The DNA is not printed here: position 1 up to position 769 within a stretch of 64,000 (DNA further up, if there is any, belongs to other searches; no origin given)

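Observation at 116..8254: Nucleotide-sugar modification operon combining a His-type DegT-family 3-dehydratase with two radical SAM enzymes and a polyprenyl-P-sugar GT2/GT-C pair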

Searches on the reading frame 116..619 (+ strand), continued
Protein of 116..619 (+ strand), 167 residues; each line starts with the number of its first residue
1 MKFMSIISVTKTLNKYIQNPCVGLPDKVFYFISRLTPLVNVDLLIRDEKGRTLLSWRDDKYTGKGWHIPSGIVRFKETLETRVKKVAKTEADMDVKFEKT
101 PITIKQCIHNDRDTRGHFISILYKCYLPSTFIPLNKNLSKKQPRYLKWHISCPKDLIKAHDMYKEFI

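Call 31: find_homologous_proteins(query=L007:165-950:+, max_evalue=1e-60)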
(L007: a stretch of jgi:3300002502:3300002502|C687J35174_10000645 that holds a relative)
Query L007:165-950:+ (261 aa): 5661 proteins with E <= 1e-60 among 8000 candidates; the best 120 are listed.
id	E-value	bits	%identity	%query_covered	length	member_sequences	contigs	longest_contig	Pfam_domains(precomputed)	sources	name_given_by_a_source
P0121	5.3e-173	591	98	100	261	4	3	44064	PF00483.30,PF12804.14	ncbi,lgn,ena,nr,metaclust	ncbi:MAG: Glucose-1-phosphate cytidylyltransferase [Microgenomates group bacterium GW2011_GWA2_39_19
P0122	6.9e-136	470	77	99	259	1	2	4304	PF00483.30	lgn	-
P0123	1.7e-134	465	76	99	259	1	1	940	PF00483.30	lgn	-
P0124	1.8e-134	465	76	99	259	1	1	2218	PF00483.30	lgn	-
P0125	5.9e-134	463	74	99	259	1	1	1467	PF00483.30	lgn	-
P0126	7.2e-134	463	74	99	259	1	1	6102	PF00483.30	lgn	-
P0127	1.0e-133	463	75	99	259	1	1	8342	PF00483.30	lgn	-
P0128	1.3e-133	462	74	99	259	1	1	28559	PF00483.30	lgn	-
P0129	1.3e-133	462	74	99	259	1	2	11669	PF00483.30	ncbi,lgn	-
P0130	2.6e-133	461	74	99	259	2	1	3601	PF00483.30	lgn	-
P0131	3.1e-133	461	76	99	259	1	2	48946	PF00483.30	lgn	-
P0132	3.5e-133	461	74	99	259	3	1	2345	PF00483.30,PF12804.14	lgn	-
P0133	4.6e-133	461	76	99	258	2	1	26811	PF00483.30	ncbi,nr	ncbi:MAG: sugar phosphate nucleotidyltransferase [Candidatus Daviesbacteria bacterium]|nr:sugar phos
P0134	6.5e-133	460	76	99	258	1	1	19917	PF00483.30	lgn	-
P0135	7.2e-133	460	73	99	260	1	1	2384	PF00483.30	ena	-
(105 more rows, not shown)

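Call 32: find_encoding_contigs(protein=P0121, flank=10000, max_places=3)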
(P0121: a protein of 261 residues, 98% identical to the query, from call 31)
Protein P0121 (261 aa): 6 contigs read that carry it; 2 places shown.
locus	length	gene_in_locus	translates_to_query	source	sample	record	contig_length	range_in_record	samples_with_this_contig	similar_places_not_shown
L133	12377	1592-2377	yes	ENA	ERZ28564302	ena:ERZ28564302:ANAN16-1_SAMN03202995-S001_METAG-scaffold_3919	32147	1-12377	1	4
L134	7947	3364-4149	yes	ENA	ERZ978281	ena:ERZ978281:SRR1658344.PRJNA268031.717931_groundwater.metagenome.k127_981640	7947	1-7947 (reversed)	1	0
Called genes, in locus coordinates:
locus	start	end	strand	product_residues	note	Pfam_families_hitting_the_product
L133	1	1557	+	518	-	PF13231:PMT_2 (weak)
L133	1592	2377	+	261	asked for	PF00483:NTP_transferase, PF12804:NTP_transf_3 (weak)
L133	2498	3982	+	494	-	PF03102:NeuB, PF07385:Lyx_isomer (weak), PF07883:Cupin_2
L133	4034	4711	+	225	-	PF00702:Hydrolase, PF13419:HAD_2, PF13242:Hydrolase_like (faint)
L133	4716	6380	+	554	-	PF02776:TPP_enzyme_N, PF00205:TPP_enzyme_M, PF02775:TPP_enzyme_C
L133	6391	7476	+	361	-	PF00535:Glycos_transf_2, PF10111:Glyco_tranf_2_2, PF13641:Glyco_tranf_2_3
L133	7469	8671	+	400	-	PF22674:C2185-like_N, PF04055:Radical_SAM (weak)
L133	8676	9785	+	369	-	PF04055:Radical_SAM, PF13186:SPASM (weak)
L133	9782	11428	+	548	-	PF02310:B12-binding, PF04055:Radical_SAM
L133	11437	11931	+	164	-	-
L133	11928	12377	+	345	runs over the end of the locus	PF04055:Radical_SAM, PF13186:SPASM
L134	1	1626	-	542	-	?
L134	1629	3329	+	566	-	PF13231:PMT_2 (weak)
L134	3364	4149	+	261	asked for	PF00483:NTP_transferase, PF12804:NTP_transf_3 (weak)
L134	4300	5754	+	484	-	PF03102:NeuB, PF07385:Lyx_isomer (weak), PF07883:Cupin_2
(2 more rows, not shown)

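Call 40: search_solved_structures(query=L007:3289-4953:+, max_evalue=1e-30)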
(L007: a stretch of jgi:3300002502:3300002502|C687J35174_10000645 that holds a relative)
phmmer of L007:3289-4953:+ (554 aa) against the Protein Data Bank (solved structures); distinct sequences matched with E-value up to 1e-30: 44.
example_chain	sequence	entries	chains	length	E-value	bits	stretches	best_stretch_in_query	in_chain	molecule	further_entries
8rph_A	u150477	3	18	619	4.9e-109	368.5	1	2-547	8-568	Thiamine pyrophosphate-binding protein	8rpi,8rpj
5ahk_A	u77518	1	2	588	1.6e-75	257.9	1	1-547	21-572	ACETOLACTATE SYNTHASE II, LARGE SUBUNIT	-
6lpi_A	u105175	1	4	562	5.9e-62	213.1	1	17-547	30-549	Acetolactate synthase isozyme 1 large subunit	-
3e9y_A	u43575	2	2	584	4.5e-60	206.9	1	5-549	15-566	Acetolactate synthase, chloroplastic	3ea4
7u25_A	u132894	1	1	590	1.1e-59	205.5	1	5-549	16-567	Acetolactate synthase, chloroplastic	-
7stq_A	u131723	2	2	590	1.2e-59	205.5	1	5-549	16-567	Acetolactate synthase, chloroplastic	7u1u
1jsc_A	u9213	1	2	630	1.4e-59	205.3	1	15-551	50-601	ACETOHYDROXY-ACID SYNTHASE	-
6u9d_A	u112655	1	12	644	1.5e-59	205.2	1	15-551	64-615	Acetolactate synthase catalytic subunit, mitochondrial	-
8et5_A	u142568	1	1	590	1.6e-59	205.1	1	5-548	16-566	Acetolactate synthase, chloroplastic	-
6u9h_A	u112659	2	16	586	1.6e-59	205.1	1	5-549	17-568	Acetolactate synthase, chloroplastic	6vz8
1ybh_A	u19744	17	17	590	1.6e-59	205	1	5-549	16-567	Acetolactate synthase, chloroplast | Acetolactate synthase | Acetolactate synthase, chloroplastic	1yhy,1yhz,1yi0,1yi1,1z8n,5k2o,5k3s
1n0h_A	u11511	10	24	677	1.8e-59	204.9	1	15-551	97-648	Acetolactate synthase | Acetolactate synthase, mitochondrial | Acetolactate synthase catalytic subunit, mitochondrial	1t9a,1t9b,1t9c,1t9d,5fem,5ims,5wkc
7tzz_A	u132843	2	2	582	2.8e-59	204.3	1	5-549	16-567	Acetolactate synthase, chloroplastic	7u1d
6dek_A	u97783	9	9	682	5.9e-54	186.7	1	11-552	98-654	Acetolactate synthase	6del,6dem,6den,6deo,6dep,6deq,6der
7egv_A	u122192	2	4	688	1e-46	162.8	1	17-552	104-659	Acetolactate synthase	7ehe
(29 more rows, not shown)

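Call 41: search_solved_structures(query=L007:1101-2555:+, max_evalue=0.001)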
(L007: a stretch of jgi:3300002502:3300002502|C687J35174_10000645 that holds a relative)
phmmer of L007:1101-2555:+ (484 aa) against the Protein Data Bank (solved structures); distinct sequences matched with E-value up to 0.001: 16.
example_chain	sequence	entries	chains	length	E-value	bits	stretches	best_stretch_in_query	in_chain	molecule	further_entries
3g8r_A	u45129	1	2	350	1.6e-102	347.1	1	1-328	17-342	Probable spore coat polysaccharide biosynthesis protein E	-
6ncs_A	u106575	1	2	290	3.5e-27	98.7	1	56-262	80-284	N-acetylneuraminic acid (Sialic acid) synthetase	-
4ipi_A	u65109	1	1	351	2e-25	92.9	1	52-324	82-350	Polysialic acid capsule biosynthesis protein SiaC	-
4ipj_A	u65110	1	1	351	2.7e-25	92.5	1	52-324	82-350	Polysialic acid capsule biosynthesis protein SiaC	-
1xuu_A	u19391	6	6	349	2.7e-25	92.5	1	52-324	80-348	polysialic acid capsule biosynthesis protein SiaC | N-acetylneuraminate synthase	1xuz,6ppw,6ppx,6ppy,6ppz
2wqp_A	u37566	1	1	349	6.6e-24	87.9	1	52-324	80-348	POLYSIALIC ACID CAPSULE BIOSYNTHESIS PROTEIN SIAC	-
1vli_A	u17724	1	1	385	4.8e-21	78.5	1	78-283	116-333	Spore coat polysaccharide biosynthesis protein spsE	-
8h2c_A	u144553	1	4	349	7.6e-15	58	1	68-285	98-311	Pseudaminic acid synthase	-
7zvm_A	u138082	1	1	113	9.9e-06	28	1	383-446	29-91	Mannose-6-phosphate isomerase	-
2y0o_A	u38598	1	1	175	9.2e-05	24.8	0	361-424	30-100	PROBABLE D-LYXOSE KETOL-ISOMERASE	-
7nzo_AAA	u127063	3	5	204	0.00022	23.5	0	336-421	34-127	D-lyxose/D-mannose family sugar isomerase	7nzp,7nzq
7zvy_G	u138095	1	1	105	0.0003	23.1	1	383-446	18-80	Cupin_2 domain-containing protein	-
7zvy_E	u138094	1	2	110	0.00034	22.9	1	383-446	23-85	Cupin_2 domain-containing protein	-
7zvy_B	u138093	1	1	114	0.00037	22.8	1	383-446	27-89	Cupin_2 domain-containing protein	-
9bwf_A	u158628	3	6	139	0.00037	22.8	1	395-449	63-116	Cellulose oxidative enzyme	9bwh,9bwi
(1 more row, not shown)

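Call 42: search_solved_structures(query=window:116-619:+, max_evalue=0.01, show_alignments=1)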
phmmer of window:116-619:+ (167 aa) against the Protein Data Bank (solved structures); distinct sequences matched with E-value up to 0.01: 3.
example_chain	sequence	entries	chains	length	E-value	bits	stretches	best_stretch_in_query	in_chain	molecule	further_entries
2gt4_A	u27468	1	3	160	1.2e-05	28.4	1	28-93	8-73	GDP-mannose mannosyl hydrolase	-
1rya_A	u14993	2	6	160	1.3e-05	28.3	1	28-93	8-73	GDP-mannose mannosyl hydrolase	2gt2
2i8t_A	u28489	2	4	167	1.3e-05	28.3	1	28-93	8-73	GDP-mannose mannosyl hydrolase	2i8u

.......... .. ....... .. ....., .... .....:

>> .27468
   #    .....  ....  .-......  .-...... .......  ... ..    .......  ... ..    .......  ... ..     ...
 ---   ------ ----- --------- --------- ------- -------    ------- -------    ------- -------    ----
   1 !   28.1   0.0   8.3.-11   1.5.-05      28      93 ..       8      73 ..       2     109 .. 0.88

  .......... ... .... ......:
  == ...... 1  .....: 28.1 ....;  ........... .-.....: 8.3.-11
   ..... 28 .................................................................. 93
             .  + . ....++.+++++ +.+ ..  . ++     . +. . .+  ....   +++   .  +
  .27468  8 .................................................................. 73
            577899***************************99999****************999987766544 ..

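Call 73: search_solved_structures(query=A5, max_evalue=0.001)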
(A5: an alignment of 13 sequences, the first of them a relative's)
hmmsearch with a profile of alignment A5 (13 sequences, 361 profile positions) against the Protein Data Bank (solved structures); distinct sequences matched with E-value up to 0.001: 14.
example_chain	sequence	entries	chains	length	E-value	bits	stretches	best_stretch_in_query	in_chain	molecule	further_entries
1tv7_A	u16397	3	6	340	5e-22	81.7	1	38-242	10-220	Molybdenum cofactor biosynthesis protein A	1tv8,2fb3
2fb2_A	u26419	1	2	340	7.4e-22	81.1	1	40-242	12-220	Molybdenum cofactor biosynthesis protein A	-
6efn_A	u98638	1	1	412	2.7e-15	59.6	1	46-300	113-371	Sporulation killing factor maturation protein SkfB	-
7vob_C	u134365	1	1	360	7.2e-14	54.9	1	51-190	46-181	Cytosylglucuronate decarboxylase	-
7voc_C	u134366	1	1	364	7.4e-14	54.8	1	51-190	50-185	Cytosylglucuronate decarboxylase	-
6c8v_A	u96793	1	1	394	8e-08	35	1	50-196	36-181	Coenzyme PQQ synthesis protein E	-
8wm2_A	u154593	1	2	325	1e-07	34.6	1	51-215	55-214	Fe-S radical SAM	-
4m7t_A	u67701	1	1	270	1.4e-07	34.2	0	42-147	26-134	BtrN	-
4m7s_A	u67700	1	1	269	1.5e-07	34.1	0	42-147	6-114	BtrN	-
5v1q_A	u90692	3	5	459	4.5e-07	32.5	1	50-258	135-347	Radical SAM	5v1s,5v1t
8vpo_A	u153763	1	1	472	6.6e-06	28.7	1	33-236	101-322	Radical SAM core domain-containing protein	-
4wcx_A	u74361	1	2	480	8.5e-05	25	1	36-182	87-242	Biotin and thiamin synthesis associated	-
9dfu_A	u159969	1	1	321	0.00012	24.6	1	44-209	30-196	Radical SAM core domain-containing protein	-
9dfn_A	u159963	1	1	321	0.00019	23.9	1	46-209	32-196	Radical SAM core domain-containing protein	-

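Call 88: search_solved_structures(query=L007:3289-4953:+, max_evalue=1e-100, show_alignments=1)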
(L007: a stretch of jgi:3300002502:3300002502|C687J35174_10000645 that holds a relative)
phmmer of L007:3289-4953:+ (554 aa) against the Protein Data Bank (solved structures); distinct sequences matched with E-value up to 1e-100: 1.
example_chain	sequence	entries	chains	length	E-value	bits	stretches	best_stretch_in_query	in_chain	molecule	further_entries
8rph_A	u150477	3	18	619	4.9e-109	368.5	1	2-547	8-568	Thiamine pyrophosphate-binding protein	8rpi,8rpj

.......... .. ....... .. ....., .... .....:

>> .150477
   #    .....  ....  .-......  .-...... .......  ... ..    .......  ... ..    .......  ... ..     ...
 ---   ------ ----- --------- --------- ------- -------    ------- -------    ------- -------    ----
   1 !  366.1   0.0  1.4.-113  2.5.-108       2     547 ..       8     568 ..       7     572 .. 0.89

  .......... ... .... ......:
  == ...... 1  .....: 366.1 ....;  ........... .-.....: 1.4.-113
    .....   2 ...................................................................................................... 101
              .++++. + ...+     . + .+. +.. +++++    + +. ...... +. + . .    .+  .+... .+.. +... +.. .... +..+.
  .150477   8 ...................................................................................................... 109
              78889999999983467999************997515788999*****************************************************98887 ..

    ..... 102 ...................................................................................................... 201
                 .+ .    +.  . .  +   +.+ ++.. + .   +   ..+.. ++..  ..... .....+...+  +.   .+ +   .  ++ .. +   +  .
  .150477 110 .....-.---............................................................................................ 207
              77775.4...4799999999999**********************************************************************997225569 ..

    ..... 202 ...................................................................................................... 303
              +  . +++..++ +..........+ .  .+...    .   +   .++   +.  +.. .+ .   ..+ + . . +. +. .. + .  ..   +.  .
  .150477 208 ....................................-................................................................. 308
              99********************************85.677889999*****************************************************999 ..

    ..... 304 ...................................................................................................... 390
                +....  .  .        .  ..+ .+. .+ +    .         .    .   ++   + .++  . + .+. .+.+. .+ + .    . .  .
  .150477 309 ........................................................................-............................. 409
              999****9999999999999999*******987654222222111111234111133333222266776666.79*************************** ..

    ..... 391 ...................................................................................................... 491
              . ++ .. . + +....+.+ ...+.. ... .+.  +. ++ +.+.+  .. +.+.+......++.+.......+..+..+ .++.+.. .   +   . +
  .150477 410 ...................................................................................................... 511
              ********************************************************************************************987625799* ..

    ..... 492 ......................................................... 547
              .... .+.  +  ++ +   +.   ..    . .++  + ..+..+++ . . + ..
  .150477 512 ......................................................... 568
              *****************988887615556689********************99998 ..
